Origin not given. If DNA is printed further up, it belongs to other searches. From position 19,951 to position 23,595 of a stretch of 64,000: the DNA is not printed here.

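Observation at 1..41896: An unassigned extreme-C-terminal module of about 110 aa is shared by seven otherwise unrelated secreted proteins within 42 kb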

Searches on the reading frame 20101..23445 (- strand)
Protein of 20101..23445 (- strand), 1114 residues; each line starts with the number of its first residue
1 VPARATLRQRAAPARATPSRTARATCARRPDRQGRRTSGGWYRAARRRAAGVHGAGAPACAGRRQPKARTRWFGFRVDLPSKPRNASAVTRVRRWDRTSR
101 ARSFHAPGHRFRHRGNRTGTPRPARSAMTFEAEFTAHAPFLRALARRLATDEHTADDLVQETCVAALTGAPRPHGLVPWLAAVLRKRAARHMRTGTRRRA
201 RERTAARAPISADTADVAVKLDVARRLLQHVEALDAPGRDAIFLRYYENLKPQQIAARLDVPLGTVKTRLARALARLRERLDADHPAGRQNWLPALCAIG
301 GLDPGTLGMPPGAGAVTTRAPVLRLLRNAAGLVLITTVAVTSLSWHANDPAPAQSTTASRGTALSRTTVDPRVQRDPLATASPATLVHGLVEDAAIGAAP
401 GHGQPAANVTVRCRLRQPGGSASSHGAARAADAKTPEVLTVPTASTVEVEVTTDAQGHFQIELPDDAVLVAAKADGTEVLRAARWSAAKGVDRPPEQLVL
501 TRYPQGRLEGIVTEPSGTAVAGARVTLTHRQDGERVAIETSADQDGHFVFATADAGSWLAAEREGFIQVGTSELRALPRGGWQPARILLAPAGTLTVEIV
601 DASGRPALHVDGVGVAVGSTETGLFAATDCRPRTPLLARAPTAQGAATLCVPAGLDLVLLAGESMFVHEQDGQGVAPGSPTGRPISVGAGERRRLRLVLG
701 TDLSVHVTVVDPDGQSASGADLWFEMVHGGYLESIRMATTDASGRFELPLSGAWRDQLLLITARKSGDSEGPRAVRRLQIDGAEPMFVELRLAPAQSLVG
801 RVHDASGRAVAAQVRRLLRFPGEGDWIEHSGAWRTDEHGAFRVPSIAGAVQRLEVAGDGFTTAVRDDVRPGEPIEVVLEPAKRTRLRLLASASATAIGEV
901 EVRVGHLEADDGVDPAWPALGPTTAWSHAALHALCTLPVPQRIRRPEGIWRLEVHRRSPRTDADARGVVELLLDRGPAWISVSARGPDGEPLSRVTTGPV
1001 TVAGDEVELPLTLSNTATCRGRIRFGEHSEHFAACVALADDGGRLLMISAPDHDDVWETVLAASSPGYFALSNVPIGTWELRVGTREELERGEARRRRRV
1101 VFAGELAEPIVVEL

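Call 22: search_protein_families(library=pfam, proteins=[window:20101-23445:-], max_evalue=0.001)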
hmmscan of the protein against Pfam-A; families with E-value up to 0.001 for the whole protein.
window:20101-23445:- (1114 aa): 8 families
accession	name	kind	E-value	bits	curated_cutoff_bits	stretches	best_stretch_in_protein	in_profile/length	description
PF13620.12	CarboxypepD_reg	-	2.6e-25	89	32.3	1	508-569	2-62/82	Carboxypeptidase regulatory-like domain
PF08281.18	Sigma70_r4_2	-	4e-11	42.8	25.7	1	226-277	3-54/54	Sigma-70, region 4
PF04542.20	Sigma70_r2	-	8.6e-11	41.9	24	1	134-197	2-70/71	Sigma-70 region 2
PF04545.22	Sigma70_r4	-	3.1e-09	36.6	24.1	1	238-279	9-50/50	Sigma-70, region 4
PF20598.4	DUF6795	-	2.3e-08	34.7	27.4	0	509-552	2-45/103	Domain of unknown function (DUF6795)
PF10670.15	DUF4198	-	3.6e-05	24.4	34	0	517-561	157-204/209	Domain of unknown function (DUF4198)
PF13715.12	CarbopepD_reg_2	-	6.4e-05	23.3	32.2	0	510-556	3-44/88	CarboxypepD_reg-like domain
PF17936.7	Big_6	-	0.00077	20.1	27.6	0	516-553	18-53/83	Bacterial Ig domain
